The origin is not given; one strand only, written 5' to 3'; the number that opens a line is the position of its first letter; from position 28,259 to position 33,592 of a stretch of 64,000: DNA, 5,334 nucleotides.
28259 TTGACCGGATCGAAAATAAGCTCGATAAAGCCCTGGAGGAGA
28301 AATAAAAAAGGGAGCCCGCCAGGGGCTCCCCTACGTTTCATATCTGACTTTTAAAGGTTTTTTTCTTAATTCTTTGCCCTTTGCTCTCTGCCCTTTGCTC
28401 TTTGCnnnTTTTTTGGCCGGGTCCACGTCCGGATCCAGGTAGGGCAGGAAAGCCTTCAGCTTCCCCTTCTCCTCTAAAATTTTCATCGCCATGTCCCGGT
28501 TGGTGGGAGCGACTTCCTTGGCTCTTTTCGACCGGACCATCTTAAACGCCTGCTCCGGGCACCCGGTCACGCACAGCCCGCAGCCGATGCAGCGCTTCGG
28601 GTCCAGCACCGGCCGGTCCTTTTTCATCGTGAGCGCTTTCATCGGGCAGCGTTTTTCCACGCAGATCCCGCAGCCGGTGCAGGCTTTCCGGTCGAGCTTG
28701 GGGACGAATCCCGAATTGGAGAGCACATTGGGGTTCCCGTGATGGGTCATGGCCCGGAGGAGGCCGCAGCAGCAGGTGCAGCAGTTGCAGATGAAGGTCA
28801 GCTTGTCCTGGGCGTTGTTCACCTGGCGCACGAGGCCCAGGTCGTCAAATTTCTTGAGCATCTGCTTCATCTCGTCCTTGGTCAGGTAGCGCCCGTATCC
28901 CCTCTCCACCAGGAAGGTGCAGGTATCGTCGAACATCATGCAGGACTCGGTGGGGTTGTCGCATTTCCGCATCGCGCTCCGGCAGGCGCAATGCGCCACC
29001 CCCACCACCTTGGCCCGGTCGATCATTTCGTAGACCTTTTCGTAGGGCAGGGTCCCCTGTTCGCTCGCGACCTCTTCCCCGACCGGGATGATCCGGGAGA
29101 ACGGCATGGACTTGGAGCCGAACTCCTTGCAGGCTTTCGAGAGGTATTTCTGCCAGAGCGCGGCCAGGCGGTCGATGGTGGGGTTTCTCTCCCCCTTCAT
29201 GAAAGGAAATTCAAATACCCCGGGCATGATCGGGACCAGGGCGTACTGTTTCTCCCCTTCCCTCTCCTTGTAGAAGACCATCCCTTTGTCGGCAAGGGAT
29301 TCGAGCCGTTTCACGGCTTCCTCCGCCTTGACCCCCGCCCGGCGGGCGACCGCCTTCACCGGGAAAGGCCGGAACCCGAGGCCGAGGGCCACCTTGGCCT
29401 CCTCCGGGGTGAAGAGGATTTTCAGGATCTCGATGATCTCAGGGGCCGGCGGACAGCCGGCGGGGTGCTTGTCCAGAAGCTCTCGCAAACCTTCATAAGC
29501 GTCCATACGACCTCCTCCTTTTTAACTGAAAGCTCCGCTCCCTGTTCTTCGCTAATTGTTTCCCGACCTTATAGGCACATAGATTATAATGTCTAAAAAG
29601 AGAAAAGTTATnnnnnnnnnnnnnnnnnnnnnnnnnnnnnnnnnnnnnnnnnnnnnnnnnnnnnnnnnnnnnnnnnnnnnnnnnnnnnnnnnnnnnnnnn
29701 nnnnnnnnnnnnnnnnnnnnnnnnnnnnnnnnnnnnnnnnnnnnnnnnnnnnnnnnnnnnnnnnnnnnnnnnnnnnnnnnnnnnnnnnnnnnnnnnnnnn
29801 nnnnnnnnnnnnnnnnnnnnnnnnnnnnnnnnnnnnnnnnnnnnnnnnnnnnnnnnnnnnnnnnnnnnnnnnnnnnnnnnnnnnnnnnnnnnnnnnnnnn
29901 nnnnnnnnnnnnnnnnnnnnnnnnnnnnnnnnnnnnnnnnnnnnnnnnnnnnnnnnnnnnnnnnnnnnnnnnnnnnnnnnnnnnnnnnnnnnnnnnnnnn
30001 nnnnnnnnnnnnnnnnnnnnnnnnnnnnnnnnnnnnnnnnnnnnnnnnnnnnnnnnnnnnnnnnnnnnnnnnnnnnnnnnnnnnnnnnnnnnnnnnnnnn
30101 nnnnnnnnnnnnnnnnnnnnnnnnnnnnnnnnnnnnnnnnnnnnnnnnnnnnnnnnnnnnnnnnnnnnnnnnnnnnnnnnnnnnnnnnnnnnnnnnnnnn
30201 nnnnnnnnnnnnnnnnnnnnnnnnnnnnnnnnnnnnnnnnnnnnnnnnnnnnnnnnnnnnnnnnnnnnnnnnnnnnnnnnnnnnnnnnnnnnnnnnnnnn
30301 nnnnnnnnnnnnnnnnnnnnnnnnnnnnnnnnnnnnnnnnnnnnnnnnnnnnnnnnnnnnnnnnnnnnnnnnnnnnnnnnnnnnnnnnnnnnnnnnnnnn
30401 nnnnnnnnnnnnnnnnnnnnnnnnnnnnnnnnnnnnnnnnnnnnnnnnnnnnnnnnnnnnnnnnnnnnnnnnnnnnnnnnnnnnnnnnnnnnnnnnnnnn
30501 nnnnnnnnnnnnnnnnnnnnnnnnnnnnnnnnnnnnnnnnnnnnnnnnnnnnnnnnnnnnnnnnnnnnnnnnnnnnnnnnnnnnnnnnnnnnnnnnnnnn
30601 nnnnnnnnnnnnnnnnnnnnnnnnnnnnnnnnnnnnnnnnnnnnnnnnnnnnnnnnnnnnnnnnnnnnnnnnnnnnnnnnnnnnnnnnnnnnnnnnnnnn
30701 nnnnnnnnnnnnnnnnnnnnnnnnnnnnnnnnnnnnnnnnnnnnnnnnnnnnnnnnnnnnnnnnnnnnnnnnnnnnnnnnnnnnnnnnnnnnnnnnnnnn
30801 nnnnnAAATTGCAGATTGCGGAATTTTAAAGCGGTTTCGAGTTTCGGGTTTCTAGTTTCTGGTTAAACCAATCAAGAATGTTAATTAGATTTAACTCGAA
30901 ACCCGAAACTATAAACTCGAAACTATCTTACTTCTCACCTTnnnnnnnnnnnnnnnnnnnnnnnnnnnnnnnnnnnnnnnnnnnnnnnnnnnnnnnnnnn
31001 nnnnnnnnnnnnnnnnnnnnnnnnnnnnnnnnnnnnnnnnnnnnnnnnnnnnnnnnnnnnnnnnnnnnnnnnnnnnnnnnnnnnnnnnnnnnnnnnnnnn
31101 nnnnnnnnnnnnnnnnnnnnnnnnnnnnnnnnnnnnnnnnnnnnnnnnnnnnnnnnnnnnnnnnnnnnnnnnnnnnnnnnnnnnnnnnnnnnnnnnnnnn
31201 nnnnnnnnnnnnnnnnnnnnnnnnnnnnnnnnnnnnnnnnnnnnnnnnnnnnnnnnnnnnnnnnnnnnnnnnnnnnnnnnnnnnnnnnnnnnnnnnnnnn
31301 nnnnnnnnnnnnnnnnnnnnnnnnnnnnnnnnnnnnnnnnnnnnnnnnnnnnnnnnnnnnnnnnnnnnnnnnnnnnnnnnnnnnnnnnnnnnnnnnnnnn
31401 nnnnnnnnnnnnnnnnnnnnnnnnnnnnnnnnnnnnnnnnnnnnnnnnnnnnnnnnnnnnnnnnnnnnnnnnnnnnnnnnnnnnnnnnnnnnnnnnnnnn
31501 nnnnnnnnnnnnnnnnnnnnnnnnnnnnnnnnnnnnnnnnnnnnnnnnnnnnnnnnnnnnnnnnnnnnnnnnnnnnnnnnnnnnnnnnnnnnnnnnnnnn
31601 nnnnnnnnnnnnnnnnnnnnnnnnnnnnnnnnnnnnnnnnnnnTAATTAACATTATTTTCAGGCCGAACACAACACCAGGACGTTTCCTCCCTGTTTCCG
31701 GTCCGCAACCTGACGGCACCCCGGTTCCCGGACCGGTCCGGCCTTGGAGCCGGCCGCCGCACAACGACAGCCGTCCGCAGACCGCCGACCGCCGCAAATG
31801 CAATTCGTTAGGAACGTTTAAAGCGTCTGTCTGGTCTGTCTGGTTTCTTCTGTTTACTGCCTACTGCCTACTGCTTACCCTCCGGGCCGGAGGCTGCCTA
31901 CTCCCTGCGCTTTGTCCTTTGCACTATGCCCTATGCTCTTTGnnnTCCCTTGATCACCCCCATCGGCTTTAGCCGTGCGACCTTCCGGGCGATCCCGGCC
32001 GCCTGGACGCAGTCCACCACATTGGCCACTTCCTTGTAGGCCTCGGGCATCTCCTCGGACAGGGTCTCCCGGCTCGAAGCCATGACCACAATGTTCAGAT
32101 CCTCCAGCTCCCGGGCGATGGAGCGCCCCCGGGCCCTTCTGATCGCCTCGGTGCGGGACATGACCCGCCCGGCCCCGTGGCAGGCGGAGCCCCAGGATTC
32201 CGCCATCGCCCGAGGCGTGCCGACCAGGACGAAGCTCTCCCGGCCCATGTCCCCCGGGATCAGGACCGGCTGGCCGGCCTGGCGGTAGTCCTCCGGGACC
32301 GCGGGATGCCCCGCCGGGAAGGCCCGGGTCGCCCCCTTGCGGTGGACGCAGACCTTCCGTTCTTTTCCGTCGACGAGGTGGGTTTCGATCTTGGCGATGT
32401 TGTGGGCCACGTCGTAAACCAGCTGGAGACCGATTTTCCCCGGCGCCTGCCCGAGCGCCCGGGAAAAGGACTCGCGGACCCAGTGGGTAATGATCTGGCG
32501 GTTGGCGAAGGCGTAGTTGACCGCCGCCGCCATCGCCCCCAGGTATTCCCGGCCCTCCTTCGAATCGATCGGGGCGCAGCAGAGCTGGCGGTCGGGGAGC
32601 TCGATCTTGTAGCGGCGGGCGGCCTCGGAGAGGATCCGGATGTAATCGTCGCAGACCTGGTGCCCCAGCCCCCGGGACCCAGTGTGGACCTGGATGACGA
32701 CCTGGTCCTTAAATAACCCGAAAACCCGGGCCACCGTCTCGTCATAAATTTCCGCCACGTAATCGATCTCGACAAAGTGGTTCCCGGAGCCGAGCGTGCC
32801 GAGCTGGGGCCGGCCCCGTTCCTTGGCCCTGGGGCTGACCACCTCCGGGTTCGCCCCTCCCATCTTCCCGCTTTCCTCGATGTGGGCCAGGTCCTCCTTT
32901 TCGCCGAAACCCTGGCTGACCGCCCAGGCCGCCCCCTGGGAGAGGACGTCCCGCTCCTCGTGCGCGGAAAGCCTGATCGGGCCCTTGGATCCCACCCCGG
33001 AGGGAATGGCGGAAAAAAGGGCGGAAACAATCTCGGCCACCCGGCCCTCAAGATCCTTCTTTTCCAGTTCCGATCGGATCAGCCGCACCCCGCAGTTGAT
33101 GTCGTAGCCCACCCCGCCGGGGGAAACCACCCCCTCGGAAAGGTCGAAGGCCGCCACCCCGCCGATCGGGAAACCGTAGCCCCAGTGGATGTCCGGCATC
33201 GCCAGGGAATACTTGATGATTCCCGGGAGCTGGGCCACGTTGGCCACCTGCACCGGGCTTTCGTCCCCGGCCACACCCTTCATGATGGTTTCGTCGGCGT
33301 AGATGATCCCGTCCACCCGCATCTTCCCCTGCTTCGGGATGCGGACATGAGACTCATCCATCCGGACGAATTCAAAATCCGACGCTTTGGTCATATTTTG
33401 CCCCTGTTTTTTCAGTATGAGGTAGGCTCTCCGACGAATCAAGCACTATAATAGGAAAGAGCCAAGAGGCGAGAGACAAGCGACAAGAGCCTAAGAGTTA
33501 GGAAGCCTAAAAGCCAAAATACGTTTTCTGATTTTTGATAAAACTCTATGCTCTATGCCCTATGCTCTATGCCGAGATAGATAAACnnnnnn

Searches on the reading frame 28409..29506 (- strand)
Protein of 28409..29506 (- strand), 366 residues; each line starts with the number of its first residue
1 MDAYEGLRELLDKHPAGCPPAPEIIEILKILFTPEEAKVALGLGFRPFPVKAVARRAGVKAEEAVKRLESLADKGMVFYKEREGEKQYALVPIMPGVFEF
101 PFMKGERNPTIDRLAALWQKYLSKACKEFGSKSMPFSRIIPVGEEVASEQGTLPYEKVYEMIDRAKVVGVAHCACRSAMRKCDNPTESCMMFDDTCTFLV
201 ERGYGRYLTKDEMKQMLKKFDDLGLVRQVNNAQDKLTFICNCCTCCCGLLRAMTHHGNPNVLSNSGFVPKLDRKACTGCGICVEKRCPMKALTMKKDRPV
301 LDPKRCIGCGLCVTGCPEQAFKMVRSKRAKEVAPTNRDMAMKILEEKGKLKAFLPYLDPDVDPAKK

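Call 34: search_protein_families(library=pfam, proteins=[window:28409-29506:-], max_evalue=0.00001)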
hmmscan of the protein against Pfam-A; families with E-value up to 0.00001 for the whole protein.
window:28409-29506:- (366 aa): 7 families
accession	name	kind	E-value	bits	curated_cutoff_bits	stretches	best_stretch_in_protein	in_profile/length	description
PF12838.12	Fer4_7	-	1.1e-11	45.4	27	1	276-320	2-52/52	4Fe-4S dicluster domain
PF13237.11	Fer4_10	-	3.2e-11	43.4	25.5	1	270-317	3-53/53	4Fe-4S dicluster domain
PF00037.32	Fer4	-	1.6e-09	37.7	21.1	1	299-321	1-23/24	4Fe-4S binding domain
PF13187.11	Fer4_9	-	7.9e-08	32.7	27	1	275-320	1-51/52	4Fe-4S dicluster domain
PF12837.12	Fer4_6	-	1.9e-07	31.2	25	1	302-321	5-24/24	4Fe-4S binding domain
PF13459.11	Fer4_15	-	2.2e-07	31.9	22.4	0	301-323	3-24/66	4Fe-4S single cluster domain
PF12797.12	Fer4_2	-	6.6e-07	29.3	24.5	0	298-318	2-22/22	4Fe-4S binding domain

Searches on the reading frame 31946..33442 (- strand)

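Call 35: search_protein_families(library=pfam, proteins=[window:31946-33442:-], max_evalue=0.00001)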
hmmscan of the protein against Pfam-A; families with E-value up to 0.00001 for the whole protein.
window:31946-33442:- (499 aa): 1 family
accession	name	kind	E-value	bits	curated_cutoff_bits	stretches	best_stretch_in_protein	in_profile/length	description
PF01139.22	RtcB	-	5.6e-180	599.5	27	1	65-499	1-426/426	tRNA-splicing ligase RtcB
